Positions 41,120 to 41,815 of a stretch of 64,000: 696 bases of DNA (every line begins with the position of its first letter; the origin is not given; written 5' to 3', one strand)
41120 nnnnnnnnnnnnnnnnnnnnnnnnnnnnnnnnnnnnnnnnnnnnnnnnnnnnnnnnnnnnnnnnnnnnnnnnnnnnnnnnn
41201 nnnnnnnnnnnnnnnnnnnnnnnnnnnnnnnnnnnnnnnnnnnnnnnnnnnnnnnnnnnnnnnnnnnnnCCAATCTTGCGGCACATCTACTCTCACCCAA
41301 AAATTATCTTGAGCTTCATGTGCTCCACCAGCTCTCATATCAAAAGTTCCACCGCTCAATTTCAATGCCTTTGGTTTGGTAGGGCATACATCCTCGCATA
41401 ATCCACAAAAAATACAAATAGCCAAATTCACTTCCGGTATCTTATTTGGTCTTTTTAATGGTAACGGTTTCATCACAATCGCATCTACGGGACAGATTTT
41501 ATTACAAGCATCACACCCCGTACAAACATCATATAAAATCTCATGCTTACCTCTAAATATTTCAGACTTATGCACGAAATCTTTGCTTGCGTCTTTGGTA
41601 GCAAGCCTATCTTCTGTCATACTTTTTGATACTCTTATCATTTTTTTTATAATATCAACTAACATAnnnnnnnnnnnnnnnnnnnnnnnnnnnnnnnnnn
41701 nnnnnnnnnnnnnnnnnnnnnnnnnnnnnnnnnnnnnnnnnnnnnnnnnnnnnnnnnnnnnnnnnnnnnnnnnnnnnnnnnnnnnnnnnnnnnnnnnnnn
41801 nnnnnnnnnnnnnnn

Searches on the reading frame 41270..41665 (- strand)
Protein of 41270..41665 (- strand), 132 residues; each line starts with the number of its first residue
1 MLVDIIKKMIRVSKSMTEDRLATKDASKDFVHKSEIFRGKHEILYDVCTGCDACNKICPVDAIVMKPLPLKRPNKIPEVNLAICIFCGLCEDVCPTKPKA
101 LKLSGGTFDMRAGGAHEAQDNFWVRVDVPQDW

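Call 20: search_protein_representatives(protein=window:41270-41665:-)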
Query: 132 residues. Proteins with E-value up to 0.001 (for the whole library): 1742; up to 1e-10: 59; up to 1e-30: 4. The best 150 are listed.
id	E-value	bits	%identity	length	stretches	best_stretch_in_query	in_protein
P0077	3.1e-54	198.9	63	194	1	2-132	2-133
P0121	6.0e-47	175.3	58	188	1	2-131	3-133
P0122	5.5e-38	146.3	93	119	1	65-132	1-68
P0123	6.5e-35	136.3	53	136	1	1-126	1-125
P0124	3.9e-23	98.2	62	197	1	5-76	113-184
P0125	2.8e-20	88.9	41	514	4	31-69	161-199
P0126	1.3e-19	86.8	41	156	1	4-104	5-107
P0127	6.1e-18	81.3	66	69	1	65-125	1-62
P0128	2.2e-17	79.5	35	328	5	32-98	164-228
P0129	7.9e-17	77.7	38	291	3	42-97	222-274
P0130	1.2e-16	77.1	46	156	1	4-98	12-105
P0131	1.3e-16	77.0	41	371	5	44-98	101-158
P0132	3.7e-15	72.3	38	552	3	28-97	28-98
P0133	4.3e-15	72.1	35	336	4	43-98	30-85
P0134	4.4e-15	72.1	40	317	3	34-97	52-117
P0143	3.0e-13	66.1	40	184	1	5-109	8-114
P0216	4.4e-09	52.6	38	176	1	19-99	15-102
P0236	1.1e-08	51.3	36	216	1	30-122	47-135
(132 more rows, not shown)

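Call 23: find_encoding_contigs(protein=P0123, flank=10000, max_places=3)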
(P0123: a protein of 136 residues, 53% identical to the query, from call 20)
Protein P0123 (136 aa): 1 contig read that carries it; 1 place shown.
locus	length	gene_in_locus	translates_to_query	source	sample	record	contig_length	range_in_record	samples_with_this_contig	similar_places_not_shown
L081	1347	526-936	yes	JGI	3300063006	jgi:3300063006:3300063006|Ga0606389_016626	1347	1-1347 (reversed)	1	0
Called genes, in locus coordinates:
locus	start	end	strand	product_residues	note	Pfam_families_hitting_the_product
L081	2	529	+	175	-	?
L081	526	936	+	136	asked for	PF17179:Fer4_22 (faint), PF13183:Fer4_8 (faint), PF14697:Fer4_21 (weak), PF13237:Fer4_10, PF00037:Fer4 (weak), PF12838:Fer4_7, PF13187:Fer4_9, PF00037:Fer4 (weak), +3 more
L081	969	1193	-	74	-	-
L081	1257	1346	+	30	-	?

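Call 54: find_encoding_contigs(protein=P0216, flank=10000, max_places=1)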
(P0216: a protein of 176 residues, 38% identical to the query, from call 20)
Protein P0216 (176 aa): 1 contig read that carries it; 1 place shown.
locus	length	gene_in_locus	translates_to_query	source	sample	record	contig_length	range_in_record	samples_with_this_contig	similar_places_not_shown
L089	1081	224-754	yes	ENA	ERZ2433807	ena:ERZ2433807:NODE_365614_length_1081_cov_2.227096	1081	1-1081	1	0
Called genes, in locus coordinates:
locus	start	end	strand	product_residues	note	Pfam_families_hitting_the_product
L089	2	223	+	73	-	?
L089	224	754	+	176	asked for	PF13534:Fer4_17 (faint), PF13237:Fer4_10 (faint), PF14697:Fer4_21 (faint), PF00037:Fer4 (weak), PF12838:Fer4_7, PF13183:Fer4_8 (weak), PF13187:Fer4_9, PF00037:Fer4, +6 more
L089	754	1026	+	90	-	PF00499:Oxidored_q3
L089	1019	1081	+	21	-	?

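Call 55: find_encoding_contigs(protein=P0236, flank=10000, max_places=1)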
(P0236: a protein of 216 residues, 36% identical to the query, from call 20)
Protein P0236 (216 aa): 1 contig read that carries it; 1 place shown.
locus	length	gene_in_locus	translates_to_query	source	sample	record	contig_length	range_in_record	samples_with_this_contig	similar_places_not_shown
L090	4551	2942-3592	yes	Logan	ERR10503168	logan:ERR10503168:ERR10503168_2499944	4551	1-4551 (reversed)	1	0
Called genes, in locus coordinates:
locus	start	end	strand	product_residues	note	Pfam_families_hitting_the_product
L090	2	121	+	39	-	?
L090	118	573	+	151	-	PF00329:Complex1_30kDa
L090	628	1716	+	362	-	PF00346:Complex1_49kDa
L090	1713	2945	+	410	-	PF00146:NADHdh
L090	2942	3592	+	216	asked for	PF13534:Fer4_17 (faint), PF12797:Fer4_2 (faint), PF14697:Fer4_21, PF12838:Fer4_7, PF13187:Fer4_9 (weak), PF00037:Fer4 (weak)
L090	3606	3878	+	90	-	PF00499:Oxidored_q3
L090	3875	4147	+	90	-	-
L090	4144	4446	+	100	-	PF00420:Oxidored_q2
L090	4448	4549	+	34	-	?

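Call 56: find_encoding_contigs(protein=P0130, flank=10000, max_places=1)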
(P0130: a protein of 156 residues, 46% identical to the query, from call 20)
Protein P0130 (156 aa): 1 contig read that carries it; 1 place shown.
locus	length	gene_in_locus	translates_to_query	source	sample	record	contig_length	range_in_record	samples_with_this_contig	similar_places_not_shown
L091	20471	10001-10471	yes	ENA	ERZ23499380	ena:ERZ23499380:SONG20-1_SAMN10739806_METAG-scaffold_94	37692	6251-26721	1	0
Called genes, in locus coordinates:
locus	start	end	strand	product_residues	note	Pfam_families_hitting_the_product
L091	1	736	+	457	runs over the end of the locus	PF00909:Ammonium_transp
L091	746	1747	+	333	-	PF07642:BBP2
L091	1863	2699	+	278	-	PF01297:ZnuA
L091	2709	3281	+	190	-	PF00117:GATase, PF07722:Peptidase_C26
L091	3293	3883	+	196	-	PF01871:AMMECR1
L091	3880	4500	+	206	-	PF02163:Peptidase_M50 (weak)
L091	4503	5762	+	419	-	PF02885:Glycos_trans_3N, PF00591:Glycos_transf_3, PF07831:PYNP_C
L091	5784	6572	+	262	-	PF02463:SMC_N (faint), PF00005:ABC_tran, PF13401:AAA_22 (faint), PF13304:AAA_21 (weak)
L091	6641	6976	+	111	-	PF00507:Oxidored_q4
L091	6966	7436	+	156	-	PF01058:Oxidored_q6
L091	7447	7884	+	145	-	PF00329:Complex1_30kDa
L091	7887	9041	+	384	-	PF00346:Complex1_49kDa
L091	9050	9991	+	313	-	PF00146:NADHdh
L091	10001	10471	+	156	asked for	PF17179:Fer4_22 (faint), PF13484:Fer4_16 (faint), PF00037:Fer4 (weak), PF13237:Fer4_10, PF14697:Fer4_21, PF12838:Fer4_7, PF13187:Fer4_9 (weak), PF00037:Fer4 (weak), +4 more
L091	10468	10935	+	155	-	PF00499:Oxidored_q3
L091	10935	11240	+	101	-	PF00420:Oxidored_q2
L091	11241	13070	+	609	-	PF00662:Proton_antipo_N, PF00361:Proton_antipo_M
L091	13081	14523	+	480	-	PF00361:Proton_antipo_M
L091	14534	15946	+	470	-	PF00361:Proton_antipo_M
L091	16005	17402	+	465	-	PF13520:AA_permease_2, PF00324:AA_permease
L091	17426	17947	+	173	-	-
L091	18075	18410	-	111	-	PF01435:Peptidase_M48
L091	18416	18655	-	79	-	PF01435:Peptidase_M48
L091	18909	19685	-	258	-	PF00218:IGPS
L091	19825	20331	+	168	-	PF00210:Ferritin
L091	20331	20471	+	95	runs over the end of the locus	PF22277:EncFtn-like, PF03232:COQ7 (weak), PF02915:Rubrerythrin, PF09537:DUF2383 (weak)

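Call 58: find_homologous_proteins(query=P0236, max_evalue=1e-10)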
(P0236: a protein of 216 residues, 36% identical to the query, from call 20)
Query P0236 (216 aa): 12 proteins with E <= 1e-10 among 1581 candidates.
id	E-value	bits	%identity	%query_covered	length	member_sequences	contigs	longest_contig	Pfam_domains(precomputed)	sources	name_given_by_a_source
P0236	7.3e-142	488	100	100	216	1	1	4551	PF14697.12,PF12797.13,PF00037.33,PF12838.13,PF13534.12,PF13187.12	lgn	-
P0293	2.3e-22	98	48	44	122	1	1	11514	PF14697.12,PF12797.13,PF12837.13,PF00037.33,PF13484.12,PF12838.13,PF13237.12,PF13187.12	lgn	-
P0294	4.4e-22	97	49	48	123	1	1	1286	PF14697.12,PF12797.13,PF12837.13,PF00037.33,PF13484.12,PF12838.13,PF13237.12,PF13187.12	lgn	-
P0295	8.5e-22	96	48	44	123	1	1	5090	PF14697.12,PF12797.13,PF12837.13,PF00037.33,PF13484.12,PF12838.13,PF13237.12,PF13187.12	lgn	-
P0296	8.6e-22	96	48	47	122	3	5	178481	PF14697.12,PF12797.13,PF12837.13,PF00037.33,PF12838.13,PF13237.12,PF13187.12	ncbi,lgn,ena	-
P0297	1.2e-21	95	48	48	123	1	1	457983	PF14697.12,PF12797.13,PF00037.33,PF13484.12,PF12838.13,PF13534.12,PF13237.12,PF13187.12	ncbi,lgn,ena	-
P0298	4.4e-20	90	47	49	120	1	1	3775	PF14697.12,PF12797.13,PF12837.13,PF00037.33,PF12838.13,PF13237.12,PF13187.12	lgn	-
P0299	4.2e-19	87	48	44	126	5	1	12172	PF14697.12,PF12797.13,PF12837.13,PF00037.33,PF12838.13,PF13237.12,PF13187.12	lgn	-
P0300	4.5e-18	84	44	47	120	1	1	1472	PF14697.12,PF12797.13,PF12837.13,PF00037.33,PF12838.13,PF13237.12,PF13183.12,PF13187.12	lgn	-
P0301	4.3e-13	68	43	31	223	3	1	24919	PF14697.12,PF12797.13,PF12837.13,PF00037.33,PF13484.12,PF12838.13,PF13534.12,PF13237.12,PF13183.12,PF13187.12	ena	-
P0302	5.8e-11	61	26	59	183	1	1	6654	PF14697.12,PF00037.33,PF12838.13,PF13237.12,PF13187.12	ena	-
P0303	9.8e-11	60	31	53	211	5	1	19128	PF14697.12,PF12837.13,PF00037.33,PF13484.12,PF12838.13,PF25160.2,PF13237.12,PF13183.12,PF13187.12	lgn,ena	-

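Call 76: find_encoding_contigs(protein=P0126, flank=8000, max_places=1)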
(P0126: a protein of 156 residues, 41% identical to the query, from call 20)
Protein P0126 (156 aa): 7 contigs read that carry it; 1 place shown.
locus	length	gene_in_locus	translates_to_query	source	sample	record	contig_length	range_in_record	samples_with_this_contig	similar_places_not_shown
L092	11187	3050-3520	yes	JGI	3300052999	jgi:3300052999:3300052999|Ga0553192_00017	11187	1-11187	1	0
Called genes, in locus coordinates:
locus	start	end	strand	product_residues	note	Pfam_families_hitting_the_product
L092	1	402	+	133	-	?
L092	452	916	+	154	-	PF00329:Complex1_30kDa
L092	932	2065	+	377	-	PF00346:Complex1_49kDa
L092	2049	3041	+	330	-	PF00146:NADHdh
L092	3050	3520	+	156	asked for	PF13534:Fer4_17 (faint), PF00037:Fer4, PF12797:Fer4_2 (weak), PF13237:Fer4_10 (weak), PF14697:Fer4_21 (weak), PF12837:Fer4_6 (weak), PF12838:Fer4_7, PF13187:Fer4_9 (weak), +2 more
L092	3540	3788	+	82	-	PF00499:Oxidored_q3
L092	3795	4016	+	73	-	-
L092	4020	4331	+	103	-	PF00420:Oxidored_q2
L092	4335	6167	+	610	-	PF00662:Proton_antipo_N, PF00361:Proton_antipo_M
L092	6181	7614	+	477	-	PF00361:Proton_antipo_M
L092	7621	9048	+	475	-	PF00361:Proton_antipo_M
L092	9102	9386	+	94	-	PF00312:Ribosomal_S15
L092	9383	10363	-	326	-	PF12911:OppC_N, PF00528:BPD_transp_1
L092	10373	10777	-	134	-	PF14539:DUF4442, PF13622:4HBT_3, PF03061:4HBT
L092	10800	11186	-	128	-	?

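Call 77: find_encoding_contigs(protein=P0143, flank=8000, max_places=1)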
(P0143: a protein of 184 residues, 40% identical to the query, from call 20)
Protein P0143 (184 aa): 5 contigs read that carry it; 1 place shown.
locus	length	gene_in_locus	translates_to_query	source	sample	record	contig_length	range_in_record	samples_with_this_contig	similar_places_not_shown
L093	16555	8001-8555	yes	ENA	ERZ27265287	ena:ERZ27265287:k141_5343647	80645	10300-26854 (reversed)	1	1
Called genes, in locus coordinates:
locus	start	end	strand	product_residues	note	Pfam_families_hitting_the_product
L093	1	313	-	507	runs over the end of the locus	PF00571:CBS, PF00285:Citrate_synt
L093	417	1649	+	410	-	PF00291:PALP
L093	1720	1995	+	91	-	PF02597:ThiS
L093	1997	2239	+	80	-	PF09383:NIL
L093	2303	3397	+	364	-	PF00733:Asn_synthase (weak), PF03054:tRNA_Me_trans, PF20259:tRNA_Me_trans_M, PF20258:tRNA_Me_trans_C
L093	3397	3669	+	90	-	-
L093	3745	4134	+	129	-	PF00507:Oxidored_q4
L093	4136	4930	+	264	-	PF01058:Oxidored_q6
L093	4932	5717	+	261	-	PF00329:Complex1_30kDa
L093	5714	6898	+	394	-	PF00346:Complex1_49kDa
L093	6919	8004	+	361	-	PF00146:NADHdh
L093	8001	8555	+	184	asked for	PF12797:Fer4_2 (faint), PF25160:LdpA_Fe-S-bd (faint), PF00037:Fer4 (faint), PF12837:Fer4_6 (faint), PF13183:Fer4_8 (weak), PF13237:Fer4_10 (faint), PF12838:Fer4_7, PF13187:Fer4_9 (weak), +2 more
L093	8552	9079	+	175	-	PF00499:Oxidored_q3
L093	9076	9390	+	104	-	PF00420:Oxidored_q2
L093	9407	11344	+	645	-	PF00662:Proton_antipo_N, PF00361:Proton_antipo_M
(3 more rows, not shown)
